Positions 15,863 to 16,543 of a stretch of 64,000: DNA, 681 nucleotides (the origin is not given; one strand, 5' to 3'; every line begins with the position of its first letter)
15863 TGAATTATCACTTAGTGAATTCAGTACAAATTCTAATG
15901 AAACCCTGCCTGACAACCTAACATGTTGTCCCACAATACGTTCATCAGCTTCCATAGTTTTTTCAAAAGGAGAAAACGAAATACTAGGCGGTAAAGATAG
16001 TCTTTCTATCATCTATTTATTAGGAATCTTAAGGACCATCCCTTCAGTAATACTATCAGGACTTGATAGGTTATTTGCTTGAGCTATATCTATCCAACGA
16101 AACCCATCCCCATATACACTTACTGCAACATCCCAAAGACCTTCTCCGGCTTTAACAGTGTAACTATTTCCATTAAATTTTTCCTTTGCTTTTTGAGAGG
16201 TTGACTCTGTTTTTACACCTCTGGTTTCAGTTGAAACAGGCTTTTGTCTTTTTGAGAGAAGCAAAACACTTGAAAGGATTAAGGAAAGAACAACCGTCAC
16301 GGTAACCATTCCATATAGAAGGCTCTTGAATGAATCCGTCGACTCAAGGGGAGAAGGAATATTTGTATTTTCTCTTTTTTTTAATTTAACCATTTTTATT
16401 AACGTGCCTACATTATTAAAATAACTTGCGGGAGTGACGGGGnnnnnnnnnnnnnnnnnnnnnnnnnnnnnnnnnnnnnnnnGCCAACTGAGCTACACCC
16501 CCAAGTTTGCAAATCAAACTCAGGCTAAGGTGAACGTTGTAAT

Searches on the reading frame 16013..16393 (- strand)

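Call 60: search_protein_families(library=pfam, proteins=[window:16013-16393:-], max_evalue=0.0001)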
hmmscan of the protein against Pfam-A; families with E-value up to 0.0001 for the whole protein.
window:16013-16393:- (126 aa): 1 family
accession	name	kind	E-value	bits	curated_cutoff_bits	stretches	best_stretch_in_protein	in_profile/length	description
PF01476.26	LysM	-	2.8e-09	37.2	20.9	1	78-124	1-43/43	LysM domain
